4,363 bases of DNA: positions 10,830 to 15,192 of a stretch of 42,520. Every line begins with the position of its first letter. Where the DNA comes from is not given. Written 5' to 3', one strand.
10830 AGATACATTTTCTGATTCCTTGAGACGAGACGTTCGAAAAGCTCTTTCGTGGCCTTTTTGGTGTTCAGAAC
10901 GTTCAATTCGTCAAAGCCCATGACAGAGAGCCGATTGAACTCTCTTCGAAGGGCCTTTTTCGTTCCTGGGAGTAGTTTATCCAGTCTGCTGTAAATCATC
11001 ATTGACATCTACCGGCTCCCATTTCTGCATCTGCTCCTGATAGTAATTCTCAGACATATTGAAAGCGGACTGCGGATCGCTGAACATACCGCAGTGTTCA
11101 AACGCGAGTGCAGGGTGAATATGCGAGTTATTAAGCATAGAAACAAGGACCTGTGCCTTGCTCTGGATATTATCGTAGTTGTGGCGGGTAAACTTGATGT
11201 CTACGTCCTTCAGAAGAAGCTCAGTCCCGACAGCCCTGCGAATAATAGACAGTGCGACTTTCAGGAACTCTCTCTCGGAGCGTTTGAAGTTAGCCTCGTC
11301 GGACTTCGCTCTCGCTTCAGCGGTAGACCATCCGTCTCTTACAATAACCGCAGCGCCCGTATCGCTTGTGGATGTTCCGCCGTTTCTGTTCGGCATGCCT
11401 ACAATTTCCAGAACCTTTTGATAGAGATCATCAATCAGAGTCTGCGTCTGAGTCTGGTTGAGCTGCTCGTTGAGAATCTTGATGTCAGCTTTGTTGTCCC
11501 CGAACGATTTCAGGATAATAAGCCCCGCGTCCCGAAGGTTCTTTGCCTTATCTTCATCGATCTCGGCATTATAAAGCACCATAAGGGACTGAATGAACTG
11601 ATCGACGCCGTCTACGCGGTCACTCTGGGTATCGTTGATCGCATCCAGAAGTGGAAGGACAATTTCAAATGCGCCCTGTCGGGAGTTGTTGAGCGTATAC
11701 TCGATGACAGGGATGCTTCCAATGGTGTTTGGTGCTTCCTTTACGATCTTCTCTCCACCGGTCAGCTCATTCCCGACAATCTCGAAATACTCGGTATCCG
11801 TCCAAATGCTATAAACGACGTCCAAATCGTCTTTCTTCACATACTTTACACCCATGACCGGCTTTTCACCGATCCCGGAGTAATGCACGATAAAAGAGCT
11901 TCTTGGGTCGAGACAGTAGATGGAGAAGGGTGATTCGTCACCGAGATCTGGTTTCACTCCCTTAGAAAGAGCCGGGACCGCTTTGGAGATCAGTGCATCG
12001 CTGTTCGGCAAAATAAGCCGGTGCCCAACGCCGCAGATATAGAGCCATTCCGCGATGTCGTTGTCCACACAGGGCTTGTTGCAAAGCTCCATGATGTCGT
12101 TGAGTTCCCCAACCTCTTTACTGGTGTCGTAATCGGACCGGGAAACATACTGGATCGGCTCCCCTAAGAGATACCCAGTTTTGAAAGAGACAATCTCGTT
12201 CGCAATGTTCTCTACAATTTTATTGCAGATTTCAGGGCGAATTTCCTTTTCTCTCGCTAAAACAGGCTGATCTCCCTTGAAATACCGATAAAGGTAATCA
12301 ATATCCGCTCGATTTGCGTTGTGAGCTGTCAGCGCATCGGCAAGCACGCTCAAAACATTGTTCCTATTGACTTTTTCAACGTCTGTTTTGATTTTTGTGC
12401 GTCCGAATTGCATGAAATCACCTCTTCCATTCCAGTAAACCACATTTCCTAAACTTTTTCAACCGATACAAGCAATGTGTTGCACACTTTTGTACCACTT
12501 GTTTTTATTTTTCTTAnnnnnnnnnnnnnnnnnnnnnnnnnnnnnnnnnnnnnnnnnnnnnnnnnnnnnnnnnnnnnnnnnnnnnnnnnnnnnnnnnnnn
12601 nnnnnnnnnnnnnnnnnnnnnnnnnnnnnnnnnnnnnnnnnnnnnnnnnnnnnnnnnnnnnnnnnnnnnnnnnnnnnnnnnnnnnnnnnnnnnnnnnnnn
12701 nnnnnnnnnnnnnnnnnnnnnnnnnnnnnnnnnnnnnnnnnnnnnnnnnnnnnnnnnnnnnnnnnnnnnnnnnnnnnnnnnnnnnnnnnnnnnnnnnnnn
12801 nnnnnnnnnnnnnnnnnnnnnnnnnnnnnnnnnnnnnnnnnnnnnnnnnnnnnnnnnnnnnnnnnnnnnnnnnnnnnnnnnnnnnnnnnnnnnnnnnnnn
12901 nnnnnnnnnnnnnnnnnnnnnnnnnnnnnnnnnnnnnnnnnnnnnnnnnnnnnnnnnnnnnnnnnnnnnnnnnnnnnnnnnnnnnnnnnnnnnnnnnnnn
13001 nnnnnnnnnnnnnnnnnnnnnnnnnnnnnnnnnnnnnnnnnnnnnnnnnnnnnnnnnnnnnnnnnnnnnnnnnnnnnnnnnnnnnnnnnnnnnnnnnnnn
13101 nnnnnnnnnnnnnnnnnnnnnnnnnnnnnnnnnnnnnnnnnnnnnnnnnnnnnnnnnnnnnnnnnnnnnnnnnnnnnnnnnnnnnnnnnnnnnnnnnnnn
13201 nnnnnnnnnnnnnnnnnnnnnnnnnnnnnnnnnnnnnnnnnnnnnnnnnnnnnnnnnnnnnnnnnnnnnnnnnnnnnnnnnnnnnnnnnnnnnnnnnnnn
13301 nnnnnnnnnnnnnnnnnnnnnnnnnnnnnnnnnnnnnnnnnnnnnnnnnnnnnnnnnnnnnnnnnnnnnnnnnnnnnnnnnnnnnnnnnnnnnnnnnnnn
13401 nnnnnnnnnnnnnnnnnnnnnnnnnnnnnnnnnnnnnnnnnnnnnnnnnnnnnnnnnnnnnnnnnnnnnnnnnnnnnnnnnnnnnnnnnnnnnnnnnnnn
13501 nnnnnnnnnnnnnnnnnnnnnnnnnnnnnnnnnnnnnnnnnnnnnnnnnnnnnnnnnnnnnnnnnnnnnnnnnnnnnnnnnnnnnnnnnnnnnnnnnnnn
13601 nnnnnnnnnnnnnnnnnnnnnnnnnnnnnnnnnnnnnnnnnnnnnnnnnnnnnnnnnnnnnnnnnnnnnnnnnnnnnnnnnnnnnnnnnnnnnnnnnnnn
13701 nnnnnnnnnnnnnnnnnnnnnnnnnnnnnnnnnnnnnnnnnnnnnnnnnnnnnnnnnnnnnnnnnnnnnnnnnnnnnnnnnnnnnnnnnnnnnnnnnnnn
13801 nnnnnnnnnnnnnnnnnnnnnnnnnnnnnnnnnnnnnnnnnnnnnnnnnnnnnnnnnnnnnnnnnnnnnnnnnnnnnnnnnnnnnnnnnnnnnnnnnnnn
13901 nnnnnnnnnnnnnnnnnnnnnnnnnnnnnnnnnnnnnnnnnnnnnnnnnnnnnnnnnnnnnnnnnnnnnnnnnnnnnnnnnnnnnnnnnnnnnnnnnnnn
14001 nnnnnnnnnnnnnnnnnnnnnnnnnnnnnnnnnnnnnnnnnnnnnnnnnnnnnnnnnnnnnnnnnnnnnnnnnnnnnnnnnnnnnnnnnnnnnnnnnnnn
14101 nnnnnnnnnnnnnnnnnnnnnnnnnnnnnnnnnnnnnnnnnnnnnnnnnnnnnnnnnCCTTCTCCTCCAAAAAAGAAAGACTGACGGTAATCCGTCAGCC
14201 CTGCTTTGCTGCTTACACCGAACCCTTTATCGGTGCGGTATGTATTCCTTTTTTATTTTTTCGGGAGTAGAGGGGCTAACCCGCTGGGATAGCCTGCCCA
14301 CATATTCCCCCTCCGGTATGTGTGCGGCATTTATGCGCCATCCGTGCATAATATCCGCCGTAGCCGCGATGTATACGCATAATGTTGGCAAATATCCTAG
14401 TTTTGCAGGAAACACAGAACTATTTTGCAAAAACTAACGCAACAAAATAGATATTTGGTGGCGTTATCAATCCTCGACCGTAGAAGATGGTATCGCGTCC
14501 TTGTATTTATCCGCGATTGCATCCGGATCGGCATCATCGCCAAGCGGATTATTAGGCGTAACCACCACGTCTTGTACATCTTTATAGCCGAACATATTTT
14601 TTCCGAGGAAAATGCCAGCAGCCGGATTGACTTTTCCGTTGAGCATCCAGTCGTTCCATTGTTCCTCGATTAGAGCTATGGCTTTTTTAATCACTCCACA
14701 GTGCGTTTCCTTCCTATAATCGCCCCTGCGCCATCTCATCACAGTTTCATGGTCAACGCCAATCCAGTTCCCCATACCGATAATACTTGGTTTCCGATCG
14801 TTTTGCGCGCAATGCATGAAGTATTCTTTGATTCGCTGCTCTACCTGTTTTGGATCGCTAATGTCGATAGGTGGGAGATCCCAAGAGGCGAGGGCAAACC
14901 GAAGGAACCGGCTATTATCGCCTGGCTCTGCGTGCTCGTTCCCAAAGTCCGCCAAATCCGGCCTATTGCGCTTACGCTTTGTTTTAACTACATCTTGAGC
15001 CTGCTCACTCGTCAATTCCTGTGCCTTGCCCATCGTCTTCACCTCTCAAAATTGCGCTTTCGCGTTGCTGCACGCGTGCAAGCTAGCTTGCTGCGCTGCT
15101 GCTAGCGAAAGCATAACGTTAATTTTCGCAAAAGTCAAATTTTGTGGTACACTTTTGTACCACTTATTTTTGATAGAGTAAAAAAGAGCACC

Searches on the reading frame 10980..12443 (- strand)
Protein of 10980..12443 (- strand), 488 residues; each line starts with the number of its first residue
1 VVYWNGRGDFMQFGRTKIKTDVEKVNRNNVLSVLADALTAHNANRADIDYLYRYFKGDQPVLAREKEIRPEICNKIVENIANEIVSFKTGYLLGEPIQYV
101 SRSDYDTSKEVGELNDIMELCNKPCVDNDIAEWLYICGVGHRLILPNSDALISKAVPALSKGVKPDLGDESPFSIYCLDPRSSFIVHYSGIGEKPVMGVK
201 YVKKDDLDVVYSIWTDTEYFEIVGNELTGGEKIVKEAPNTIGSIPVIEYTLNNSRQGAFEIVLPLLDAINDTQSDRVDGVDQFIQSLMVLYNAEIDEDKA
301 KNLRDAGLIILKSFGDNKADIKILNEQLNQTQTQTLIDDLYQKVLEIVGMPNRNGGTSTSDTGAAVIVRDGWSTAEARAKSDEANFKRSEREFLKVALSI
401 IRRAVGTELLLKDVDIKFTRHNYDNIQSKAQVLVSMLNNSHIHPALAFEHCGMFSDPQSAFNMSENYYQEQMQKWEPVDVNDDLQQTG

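Call 49: search_protein_families(library=phrogs, proteins=[window:10980-12443:-], max_evalue=0.001)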
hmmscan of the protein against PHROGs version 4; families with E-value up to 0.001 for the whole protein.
window:10980-12443:- (488 aa): 5 families
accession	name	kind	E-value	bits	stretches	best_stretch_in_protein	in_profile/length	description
phrog_64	-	head and packaging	3.9e-67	227.9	1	24-461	68-488/547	portal protein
phrog_8065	-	unknown function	3.6e-08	34.7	1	40-120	51-133/165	-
phrog_9064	-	head and packaging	2.7e-05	24.9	1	257-434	2-174/228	portal protein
phrog_104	-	head and packaging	0.00045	20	0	174-277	163-273/550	portal protein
phrog_332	-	connector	0.00056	19.4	0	257-369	278-395/560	head-tail adaptor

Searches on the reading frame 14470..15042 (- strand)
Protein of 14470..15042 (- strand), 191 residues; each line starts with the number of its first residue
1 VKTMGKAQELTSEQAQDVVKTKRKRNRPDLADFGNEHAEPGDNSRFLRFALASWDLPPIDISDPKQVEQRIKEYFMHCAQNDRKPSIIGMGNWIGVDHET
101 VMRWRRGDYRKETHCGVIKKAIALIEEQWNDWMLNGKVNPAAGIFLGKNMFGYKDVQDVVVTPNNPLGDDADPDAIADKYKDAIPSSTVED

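Call 8: search_protein_families(library=pfam, proteins=[window:14470-15042:-], max_evalue=1)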
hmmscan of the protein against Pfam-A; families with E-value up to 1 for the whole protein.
window:14470-15042:- (191 aa): 1 family
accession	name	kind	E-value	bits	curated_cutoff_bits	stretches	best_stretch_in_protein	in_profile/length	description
PF16677.11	GP3_package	-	1.4e-13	51.3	29.4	1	61-159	6-105/105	DNA-packaging protein gp3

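Call 9: search_protein_families(library=phrogs, proteins=[window:14470-15042:-], max_evalue=0.1)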
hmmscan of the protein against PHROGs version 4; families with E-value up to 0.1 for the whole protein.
window:14470-15042:- (191 aa): 1 family
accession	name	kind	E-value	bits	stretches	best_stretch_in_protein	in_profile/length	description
phrog_606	-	head and packaging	8.4e-08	33.4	1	61-171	25-148/167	terminase small subunit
